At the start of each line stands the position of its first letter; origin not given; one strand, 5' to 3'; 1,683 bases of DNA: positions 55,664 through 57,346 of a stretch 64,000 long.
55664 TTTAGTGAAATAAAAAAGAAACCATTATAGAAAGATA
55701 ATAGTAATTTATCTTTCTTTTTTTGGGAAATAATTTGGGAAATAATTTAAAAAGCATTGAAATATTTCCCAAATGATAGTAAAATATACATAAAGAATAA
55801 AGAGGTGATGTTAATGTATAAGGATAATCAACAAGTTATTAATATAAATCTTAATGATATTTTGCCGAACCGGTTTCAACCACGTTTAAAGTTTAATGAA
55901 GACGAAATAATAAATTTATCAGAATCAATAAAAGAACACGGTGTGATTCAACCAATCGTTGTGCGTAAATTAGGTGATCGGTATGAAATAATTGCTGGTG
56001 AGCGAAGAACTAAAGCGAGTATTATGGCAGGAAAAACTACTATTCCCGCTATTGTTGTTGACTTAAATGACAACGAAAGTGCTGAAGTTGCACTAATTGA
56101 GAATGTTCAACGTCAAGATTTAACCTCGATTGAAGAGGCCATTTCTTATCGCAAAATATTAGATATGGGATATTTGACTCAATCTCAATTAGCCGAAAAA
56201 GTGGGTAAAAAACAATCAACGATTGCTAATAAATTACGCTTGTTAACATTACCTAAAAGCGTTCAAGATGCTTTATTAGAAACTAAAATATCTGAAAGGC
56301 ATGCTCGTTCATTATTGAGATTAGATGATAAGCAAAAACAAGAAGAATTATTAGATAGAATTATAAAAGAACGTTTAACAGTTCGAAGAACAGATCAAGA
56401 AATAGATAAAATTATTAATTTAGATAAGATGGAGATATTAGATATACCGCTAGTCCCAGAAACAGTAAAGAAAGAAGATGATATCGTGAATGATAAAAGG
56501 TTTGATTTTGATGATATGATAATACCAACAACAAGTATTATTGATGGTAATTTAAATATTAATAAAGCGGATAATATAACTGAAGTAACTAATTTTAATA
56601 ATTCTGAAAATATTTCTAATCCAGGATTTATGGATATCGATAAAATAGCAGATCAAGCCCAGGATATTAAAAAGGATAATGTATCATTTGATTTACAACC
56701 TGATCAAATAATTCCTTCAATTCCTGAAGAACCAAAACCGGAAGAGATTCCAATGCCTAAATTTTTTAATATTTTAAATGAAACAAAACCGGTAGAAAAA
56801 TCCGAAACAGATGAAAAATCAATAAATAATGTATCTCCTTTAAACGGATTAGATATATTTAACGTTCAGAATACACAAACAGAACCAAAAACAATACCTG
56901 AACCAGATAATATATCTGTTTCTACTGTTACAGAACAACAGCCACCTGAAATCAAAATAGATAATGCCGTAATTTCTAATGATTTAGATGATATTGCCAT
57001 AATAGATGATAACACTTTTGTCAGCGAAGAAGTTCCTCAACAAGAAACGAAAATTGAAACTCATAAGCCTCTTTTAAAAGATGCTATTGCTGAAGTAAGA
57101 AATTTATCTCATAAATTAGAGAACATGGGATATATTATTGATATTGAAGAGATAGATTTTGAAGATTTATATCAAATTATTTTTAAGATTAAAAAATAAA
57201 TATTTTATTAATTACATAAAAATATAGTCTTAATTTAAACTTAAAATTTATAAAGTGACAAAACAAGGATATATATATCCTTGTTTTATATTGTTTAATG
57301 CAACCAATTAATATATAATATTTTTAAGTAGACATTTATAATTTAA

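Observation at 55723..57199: Noc-like ParB paralog with a ~260-aa acidic disordered tail, preceded by NBS-like half-site repeats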

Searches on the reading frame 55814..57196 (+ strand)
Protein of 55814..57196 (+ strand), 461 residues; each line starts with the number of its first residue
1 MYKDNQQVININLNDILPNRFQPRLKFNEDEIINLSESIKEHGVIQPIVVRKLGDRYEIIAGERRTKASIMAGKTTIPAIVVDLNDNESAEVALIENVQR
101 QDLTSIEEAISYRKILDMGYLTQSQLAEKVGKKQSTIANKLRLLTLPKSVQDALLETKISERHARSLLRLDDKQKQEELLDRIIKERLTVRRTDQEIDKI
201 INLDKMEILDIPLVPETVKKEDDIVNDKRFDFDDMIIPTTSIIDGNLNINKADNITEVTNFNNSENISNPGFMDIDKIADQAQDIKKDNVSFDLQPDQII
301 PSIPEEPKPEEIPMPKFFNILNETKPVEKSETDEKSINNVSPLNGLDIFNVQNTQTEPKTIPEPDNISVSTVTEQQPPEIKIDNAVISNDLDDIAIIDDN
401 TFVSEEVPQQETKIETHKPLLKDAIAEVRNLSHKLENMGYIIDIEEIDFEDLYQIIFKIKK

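Call 3: search_protein_families(library=pfam, proteins=[window:55814-57196:+], max_evalue=1)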
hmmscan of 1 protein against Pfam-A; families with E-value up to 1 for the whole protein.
window:55814-57196:+ (461 aa): 4 families
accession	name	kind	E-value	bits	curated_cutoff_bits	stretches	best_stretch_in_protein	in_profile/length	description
PF17762.8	HTH_ParB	-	2.8e-33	114.6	22.6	1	101-200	1-100/102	ParB HTH domain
PF02195.25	ParB_N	-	1.5e-30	105.5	26.3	1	7-99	2-95/95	ParB N-terminal domain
PF01381.28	HTH_3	-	0.0074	16.7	23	1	114-138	3-27/55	Helix-turn-helix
PF13412.12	HTH_24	-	0.088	12.8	21.9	1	119-142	16-39/48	Winged helix-turn-helix DNA-binding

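Call 4: search_protein_families(library=ncbifam, proteins=[window:55814-57196:+], max_evalue=1)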
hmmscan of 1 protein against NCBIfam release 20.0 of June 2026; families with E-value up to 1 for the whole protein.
window:55814-57196:+ (461 aa): 9 families
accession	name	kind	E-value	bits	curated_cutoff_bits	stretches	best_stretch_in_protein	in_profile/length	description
TIGR04285.1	nucleoid_noc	exception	4.5e-81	271.9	315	1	7-202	1-196/255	nucleoid occlusion protein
TIGR00180.1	parB_part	domain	3.8e-53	180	58.45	1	6-184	3-186/186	ParB/RepB/Spo0J family partition protein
TIGR03734.1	PRTRC_parB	hypoth_equivalog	1.2e-33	116.5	278.6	1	22-202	7-191/555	PRTRC system ParB family protein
TIGR03454.1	partition_RepB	equivalog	4.9e-19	68.9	201.5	1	3-150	59-208/325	plasmid partitioning protein RepB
NF010406.0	PRK13832.1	subfamily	2.6e-13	49.4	640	1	26-145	23-143/578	plasmid partitioning protein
NF010440.0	PRK13866.1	equivalog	4.3e-09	36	522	1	16-127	73-187/336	plasmid partitioning protein RepB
NF010252.0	PRK13698.1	equivalog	0.0049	15.8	274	1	28-171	85-225/323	ParB/RepB/Spo0J family plasmid partition protein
NF053625.1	SerKinSerKArch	equivalog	0.0071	15.5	380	1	24-88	27-94/244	ADP-dependent L-serine kinase SerK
NF007271.0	PRK09726.1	equivalog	0.01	15.8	79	1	120-139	25-44/88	type II toxin-antitoxin system antitoxin HipB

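Call 10: find_homologous_proteins(query=window:55814-57196:+)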
Query window:55814-57196:+ (461 aa): 8000 proteins with E <= 0.001 among 8000 candidates; the best 120 are listed.
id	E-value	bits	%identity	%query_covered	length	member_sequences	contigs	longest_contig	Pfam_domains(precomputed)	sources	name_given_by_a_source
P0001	3.4e-286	967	100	100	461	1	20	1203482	PF17762.9,PF02195.27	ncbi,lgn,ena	ncbi:MAG: ParB/RepB/Spo0J family partition protein [Bacilli bacterium]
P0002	4.8e-280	947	98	100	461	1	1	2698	PF17762.9,PF02195.27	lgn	-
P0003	1.7e-275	932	99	97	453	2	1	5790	PF17762.9,PF02195.27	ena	-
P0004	2.1e-267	905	94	100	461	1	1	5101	PF17762.9,PF02195.27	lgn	-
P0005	3.1e-232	789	84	100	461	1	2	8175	PF17762.9,PF02195.27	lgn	-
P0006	1.2e-214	731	78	100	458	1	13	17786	PF17762.9,PF02195.27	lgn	-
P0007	8.4e-209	712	76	100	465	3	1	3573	PF17762.9,PF02195.27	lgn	-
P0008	3.5e-199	680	74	100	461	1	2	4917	PF17762.9,PF02195.27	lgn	-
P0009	2.6e-175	602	67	100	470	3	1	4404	PF17762.9,PF02195.27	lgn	-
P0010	5.5e-173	594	66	100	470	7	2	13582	PF17762.9,PF02195.27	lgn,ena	-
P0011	1.1e-172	593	66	100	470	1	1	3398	PF17762.9,PF02195.27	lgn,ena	-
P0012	4.6e-172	591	65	100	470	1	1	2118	PF17762.9,PF02195.27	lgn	-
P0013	3.6e-170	585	65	100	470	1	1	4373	PF17762.9,PF02195.27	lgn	-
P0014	1.3e-169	583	64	100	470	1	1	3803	PF17762.9,PF02195.27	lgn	-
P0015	6.6e-169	581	65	100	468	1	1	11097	PF17762.9,PF02195.27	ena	-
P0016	1.3e-161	556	63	100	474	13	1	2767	PF17762.9,PF02195.27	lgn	-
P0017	4.2e-161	555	59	100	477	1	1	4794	PF17762.9,PF02195.27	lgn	-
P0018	1.9e-160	553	60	100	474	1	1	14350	PF17762.9,PF02195.27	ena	-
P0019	9.7e-149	514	65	76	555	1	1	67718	PF17762.9,PF02195.27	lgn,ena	-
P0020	2.4e-137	477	57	100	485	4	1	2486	PF17762.9,PF02195.27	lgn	-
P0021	2.0e-130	454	55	100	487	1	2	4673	PF17762.9,PF02195.27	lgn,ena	-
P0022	9.7e-128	445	52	100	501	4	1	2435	PF17762.9,PF02195.27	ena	-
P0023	1.4e-98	349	46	100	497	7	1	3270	PF17762.9,PF02195.27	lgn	-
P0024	3.3e-97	344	45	99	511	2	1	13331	PF17762.9,PF02195.27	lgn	-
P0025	2.8e-95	338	47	99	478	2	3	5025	PF17762.9,PF02195.27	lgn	-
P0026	8.9e-95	336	58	60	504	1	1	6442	PF17762.9,PF02195.27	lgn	-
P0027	9.1e-95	336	44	99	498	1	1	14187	PF17762.9,PF02195.27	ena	-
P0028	1.5e-94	336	46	100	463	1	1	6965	PF17762.9,PF02195.27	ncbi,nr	ncbi:MAG TPA: ParB/RepB/Spo0J family partition protein [Tenericutes bacterium]|nr:ParB/RepB/Spo0J fa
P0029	2.6e-94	335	60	65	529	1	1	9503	PF17762.9,PF02195.27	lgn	-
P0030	6.0e-94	334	44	100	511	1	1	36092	PF17762.9,PF02195.27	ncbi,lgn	-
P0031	1.9e-93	332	-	-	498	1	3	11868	PF17762.9,PF02195.27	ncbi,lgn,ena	-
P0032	2.0e-93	332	44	100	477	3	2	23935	PF17762.9,PF02195.27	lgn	-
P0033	3.2e-93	331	47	99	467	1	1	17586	PF17762.9,PF02195.27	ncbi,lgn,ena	-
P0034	3.4e-93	331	45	99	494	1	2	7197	PF17762.9,PF02195.27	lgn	-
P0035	3.7e-93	331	44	99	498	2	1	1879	PF17762.9,PF02195.27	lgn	-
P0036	4.8e-93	331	44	99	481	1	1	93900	PF17762.9,PF02195.27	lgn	-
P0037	5.4e-93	330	45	100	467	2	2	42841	PF17762.9,PF02195.27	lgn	-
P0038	6.5e-93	330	44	99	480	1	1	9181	PF17762.9,PF02195.27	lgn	-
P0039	7.7e-93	330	46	99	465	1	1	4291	PF17762.9,PF02195.27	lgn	-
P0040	9.5e-93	330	44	99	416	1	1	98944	PF17762.9,PF02195.27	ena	-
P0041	1.5e-92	329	46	99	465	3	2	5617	PF17762.9,PF02195.27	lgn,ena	-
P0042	1.9e-92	329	60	61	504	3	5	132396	PF17762.9,PF02195.27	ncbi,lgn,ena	-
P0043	3.9e-92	328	47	99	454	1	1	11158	PF17762.9,PF02195.27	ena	-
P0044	1.0e-91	326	42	100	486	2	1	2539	PF17762.9,PF02195.27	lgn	-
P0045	1.0e-91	326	44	99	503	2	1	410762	PF17762.9,PF02195.27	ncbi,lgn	ncbi:MAG: ParB/RepB/Spo0J family partition protein [Ignavibacteriales bacterium]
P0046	1.1e-91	326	46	99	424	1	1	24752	PF17762.9,PF02195.27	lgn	-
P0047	1.3e-91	326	59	61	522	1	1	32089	PF17762.9,PF02195.27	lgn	-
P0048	1.3e-91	326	50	76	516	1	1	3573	PF17762.9,PF02195.27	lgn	-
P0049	1.4e-91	326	43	99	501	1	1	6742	PF17762.9,PF02195.27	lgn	-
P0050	1.5e-91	326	44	98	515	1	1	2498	PF17762.9,PF02195.27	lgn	-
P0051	3.0e-91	325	53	72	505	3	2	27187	PF17762.9,PF02195.27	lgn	-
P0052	4.2e-91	324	48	78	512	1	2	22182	PF17762.9,PF02195.27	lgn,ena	-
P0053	4.5e-91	324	40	100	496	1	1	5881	PF17762.9,PF02195.27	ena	-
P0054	4.7e-91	324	59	65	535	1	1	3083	PF17762.9,PF02195.27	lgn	-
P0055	5.1e-91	324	60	61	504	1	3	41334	PF17762.9,PF02195.27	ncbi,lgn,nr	ncbi:MAG: ParB/RepB/Spo0J family partition protein [Bacilli bacterium]|nr:ParB/RepB/Spo0J family par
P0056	1.2e-90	323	44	99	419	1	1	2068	PF17762.9,PF02195.27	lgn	-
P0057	1.2e-90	323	42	99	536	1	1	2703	PF17762.9,PF02195.27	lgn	-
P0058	2.0e-90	322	50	81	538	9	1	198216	PF17762.9,PF02195.27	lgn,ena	-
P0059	2.2e-90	322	47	99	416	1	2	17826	PF17762.9,PF02195.27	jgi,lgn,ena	jgi:ParB family chromosome partitioning protein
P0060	2.5e-90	322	44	99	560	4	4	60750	PF17762.9,PF02195.27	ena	-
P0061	2.6e-90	322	45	99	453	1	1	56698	PF17762.9,PF02195.27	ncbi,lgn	-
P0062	3.4e-90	321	50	70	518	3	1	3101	PF17762.9,PF02195.27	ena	-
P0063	3.5e-90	321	52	70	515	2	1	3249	PF17762.9,PF02195.27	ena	-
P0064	3.9e-90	321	44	100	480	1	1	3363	PF17762.9,PF02195.27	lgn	-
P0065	4.8e-90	321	42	99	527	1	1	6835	PF17762.9,PF02195.27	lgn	-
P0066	5.3e-90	321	46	99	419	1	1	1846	PF17762.9,PF02195.27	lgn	-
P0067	5.5e-90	321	61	61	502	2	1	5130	PF17762.9,PF02195.27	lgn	-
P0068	5.8e-90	320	43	99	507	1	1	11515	PF17762.9,PF02195.27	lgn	-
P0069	5.9e-90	320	45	99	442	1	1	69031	PF17762.9,PF02195.27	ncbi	-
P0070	7.1e-90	320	-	-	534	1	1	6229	PF17762.9,PF02195.27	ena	-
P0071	7.1e-90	320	44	99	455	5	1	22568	PF17762.9,PF02195.27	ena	-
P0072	7.9e-90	320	74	43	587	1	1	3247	PF17762.9,PF02195.27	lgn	-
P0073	8.0e-90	320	44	100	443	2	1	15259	PF17762.9,PF02195.27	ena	-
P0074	1.1e-89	320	60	61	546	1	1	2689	PF17762.9,PF02195.27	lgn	-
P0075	1.2e-89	319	48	75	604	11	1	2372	PF17762.9,PF02195.27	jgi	-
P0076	1.4e-89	319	60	61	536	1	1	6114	PF17762.9,PF02195.27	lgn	-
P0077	1.4e-89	319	60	61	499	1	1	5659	PF17762.9,PF02195.27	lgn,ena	-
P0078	1.7e-89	319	52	70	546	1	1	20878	PF17762.9,PF02195.27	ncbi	-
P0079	1.7e-89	319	54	69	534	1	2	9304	PF17762.9,PF02195.27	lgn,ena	-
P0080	1.9e-89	319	45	99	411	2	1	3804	PF17762.9,PF02195.27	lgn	-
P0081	1.9e-89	319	70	44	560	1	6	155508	PF17762.9,PF02195.27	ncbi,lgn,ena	-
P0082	2.1e-89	319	51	77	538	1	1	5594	PF17762.9,PF02195.27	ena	-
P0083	2.3e-89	319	42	99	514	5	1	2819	PF17762.9,PF02195.27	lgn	-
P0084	2.5e-89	318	46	100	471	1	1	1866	PF17762.9,PF02195.27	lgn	-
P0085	2.9e-89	318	44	99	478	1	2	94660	PF17762.9,PF02195.27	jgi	-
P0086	2.9e-89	318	51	77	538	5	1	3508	PF17762.9,PF02195.27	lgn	-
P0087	3.2e-89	318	42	99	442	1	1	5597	PF17762.9,PF02195.27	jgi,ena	-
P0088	3.4e-89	318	44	99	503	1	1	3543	PF17762.9,PF02195.27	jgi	jgi:ParB family chromosome partitioning protein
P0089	3.7e-89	318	56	70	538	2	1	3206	PF17762.9,PF02195.27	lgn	-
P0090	4.4e-89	318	52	73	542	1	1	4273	PF17762.9,PF02195.27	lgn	-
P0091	5.0e-89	317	51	77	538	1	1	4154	PF17762.9,PF02195.27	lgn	-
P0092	5.1e-89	317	51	68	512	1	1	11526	PF17762.9,PF02195.27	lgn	-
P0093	5.2e-89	317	56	61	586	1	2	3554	PF17762.9,PF02195.27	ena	-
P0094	5.5e-89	317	42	99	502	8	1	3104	PF17762.9,PF02195.27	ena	-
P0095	5.8e-89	317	46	100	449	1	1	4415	PF17762.9,PF02195.27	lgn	-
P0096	6.0e-89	317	53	70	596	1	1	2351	PF17762.9,PF02195.27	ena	-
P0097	6.1e-89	317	52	73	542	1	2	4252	PF17762.9,PF02195.27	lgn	-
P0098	6.7e-89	317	51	77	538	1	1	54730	PF17762.9,PF02195.27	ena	-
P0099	7.3e-89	317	43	99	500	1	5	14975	PF17762.9,PF02195.27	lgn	-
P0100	8.1e-89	317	41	99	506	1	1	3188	PF17762.9,PF02195.27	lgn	-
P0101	1.0e-88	316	54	71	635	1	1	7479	PF17762.9,PF02195.27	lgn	-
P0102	1.0e-88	316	71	43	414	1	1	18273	PF17762.9,PF02195.27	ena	-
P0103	1.0e-88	316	45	98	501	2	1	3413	PF17762.9,PF02195.27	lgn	-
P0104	1.1e-88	316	55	64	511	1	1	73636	PF17762.9,PF02195.27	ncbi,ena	-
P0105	1.1e-88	316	53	70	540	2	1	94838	PF17762.9,PF02195.27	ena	-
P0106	1.1e-88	316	71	43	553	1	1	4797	PF17762.9,PF02195.27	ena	-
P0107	1.1e-88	316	60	61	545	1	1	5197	PF17762.9,PF02195.27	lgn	-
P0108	1.1e-88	316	45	99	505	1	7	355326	PF17762.9,PF02195.27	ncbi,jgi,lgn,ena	jgi:ParB family chromosome partitioning protein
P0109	1.4e-88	316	45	100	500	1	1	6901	PF17762.9,PF02195.27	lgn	-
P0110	1.8e-88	316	46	85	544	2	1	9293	PF17762.9,PF02195.27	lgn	-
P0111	2.4e-88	315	42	99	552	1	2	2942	PF17762.9,PF02195.27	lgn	-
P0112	2.9e-88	315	56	62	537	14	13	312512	PF17762.9,PF02195.27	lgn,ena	-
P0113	3.0e-88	315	52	73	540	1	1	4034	PF17762.9,PF02195.27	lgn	-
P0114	3.3e-88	315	45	100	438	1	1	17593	PF17762.9,PF02195.27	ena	-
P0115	3.4e-88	315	40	99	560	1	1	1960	PF17762.9,PF02195.27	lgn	-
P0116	3.6e-88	315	44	100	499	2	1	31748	PF17762.9,PF02195.27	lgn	-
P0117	3.7e-88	315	42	99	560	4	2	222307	PF17762.9,PF02195.27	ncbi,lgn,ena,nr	ncbi:MAG: ParB/RepB/Spo0J family partition protein [Bacilli bacterium]|nr:ParB/RepB/Spo0J family par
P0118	4.0e-88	314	-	-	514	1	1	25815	PF17762.9,PF02195.27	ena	-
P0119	4.3e-88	314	70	44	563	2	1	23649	PF17762.9,PF02195.27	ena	-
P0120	4.5e-88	314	43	99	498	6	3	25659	PF17762.9,PF02195.27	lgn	-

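Call 11: search_solved_structures(query=window:55814-57196:+, show_alignments=5)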
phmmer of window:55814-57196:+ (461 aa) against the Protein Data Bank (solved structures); distinct sequences matched with E-value up to 0.001: 14.
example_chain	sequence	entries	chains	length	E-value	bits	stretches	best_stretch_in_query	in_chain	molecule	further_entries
7nfu_A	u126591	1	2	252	4.4e-60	207.2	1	4-202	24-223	Nucleoid occlusion protein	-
7ng0_A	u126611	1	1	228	5.1e-60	206.9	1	7-202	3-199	Nucleoid occlusion protein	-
7ol9_A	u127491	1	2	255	4.7e-53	184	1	5-202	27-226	Nucleoid occlusion protein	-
4umk_A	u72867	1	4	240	1.1e-47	166.4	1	2-195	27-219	PROBABLE CHROMOSOME-PARTITIONING PROTEIN PARB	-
6sdk_A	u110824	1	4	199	4.6e-47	164.3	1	8-199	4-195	Stage 0 sporulation protein J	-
1vz0_A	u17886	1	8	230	8.6e-47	163.4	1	6-195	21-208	Chromosome-partitioning protein Spo0J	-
7bnk_A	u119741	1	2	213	2.2e-43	152.1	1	8-198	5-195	ParB family protein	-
7bnr_A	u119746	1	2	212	1.2e-42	149.7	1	9-198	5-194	ParB family protein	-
7o0n_A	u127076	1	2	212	1.3e-42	149.6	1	9-198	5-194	ParB family protein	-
6t1f_A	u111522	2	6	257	5.3e-35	124.5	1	18-203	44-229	Chromosome-partitioning protein ParB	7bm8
6y93_A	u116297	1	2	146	3.1e-29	105.5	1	88-202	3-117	Nucleoid occlusion protein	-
6s6h_A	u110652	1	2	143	2.8e-16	62.8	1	91-203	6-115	Chromosome-partitioning protein ParB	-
8qa8_A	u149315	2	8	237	7.1e-13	51.6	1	20-162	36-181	Transcriptional repressor protein KorB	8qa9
1r71_A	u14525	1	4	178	1.1e-05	28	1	67-163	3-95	Transcriptional repressor protein korB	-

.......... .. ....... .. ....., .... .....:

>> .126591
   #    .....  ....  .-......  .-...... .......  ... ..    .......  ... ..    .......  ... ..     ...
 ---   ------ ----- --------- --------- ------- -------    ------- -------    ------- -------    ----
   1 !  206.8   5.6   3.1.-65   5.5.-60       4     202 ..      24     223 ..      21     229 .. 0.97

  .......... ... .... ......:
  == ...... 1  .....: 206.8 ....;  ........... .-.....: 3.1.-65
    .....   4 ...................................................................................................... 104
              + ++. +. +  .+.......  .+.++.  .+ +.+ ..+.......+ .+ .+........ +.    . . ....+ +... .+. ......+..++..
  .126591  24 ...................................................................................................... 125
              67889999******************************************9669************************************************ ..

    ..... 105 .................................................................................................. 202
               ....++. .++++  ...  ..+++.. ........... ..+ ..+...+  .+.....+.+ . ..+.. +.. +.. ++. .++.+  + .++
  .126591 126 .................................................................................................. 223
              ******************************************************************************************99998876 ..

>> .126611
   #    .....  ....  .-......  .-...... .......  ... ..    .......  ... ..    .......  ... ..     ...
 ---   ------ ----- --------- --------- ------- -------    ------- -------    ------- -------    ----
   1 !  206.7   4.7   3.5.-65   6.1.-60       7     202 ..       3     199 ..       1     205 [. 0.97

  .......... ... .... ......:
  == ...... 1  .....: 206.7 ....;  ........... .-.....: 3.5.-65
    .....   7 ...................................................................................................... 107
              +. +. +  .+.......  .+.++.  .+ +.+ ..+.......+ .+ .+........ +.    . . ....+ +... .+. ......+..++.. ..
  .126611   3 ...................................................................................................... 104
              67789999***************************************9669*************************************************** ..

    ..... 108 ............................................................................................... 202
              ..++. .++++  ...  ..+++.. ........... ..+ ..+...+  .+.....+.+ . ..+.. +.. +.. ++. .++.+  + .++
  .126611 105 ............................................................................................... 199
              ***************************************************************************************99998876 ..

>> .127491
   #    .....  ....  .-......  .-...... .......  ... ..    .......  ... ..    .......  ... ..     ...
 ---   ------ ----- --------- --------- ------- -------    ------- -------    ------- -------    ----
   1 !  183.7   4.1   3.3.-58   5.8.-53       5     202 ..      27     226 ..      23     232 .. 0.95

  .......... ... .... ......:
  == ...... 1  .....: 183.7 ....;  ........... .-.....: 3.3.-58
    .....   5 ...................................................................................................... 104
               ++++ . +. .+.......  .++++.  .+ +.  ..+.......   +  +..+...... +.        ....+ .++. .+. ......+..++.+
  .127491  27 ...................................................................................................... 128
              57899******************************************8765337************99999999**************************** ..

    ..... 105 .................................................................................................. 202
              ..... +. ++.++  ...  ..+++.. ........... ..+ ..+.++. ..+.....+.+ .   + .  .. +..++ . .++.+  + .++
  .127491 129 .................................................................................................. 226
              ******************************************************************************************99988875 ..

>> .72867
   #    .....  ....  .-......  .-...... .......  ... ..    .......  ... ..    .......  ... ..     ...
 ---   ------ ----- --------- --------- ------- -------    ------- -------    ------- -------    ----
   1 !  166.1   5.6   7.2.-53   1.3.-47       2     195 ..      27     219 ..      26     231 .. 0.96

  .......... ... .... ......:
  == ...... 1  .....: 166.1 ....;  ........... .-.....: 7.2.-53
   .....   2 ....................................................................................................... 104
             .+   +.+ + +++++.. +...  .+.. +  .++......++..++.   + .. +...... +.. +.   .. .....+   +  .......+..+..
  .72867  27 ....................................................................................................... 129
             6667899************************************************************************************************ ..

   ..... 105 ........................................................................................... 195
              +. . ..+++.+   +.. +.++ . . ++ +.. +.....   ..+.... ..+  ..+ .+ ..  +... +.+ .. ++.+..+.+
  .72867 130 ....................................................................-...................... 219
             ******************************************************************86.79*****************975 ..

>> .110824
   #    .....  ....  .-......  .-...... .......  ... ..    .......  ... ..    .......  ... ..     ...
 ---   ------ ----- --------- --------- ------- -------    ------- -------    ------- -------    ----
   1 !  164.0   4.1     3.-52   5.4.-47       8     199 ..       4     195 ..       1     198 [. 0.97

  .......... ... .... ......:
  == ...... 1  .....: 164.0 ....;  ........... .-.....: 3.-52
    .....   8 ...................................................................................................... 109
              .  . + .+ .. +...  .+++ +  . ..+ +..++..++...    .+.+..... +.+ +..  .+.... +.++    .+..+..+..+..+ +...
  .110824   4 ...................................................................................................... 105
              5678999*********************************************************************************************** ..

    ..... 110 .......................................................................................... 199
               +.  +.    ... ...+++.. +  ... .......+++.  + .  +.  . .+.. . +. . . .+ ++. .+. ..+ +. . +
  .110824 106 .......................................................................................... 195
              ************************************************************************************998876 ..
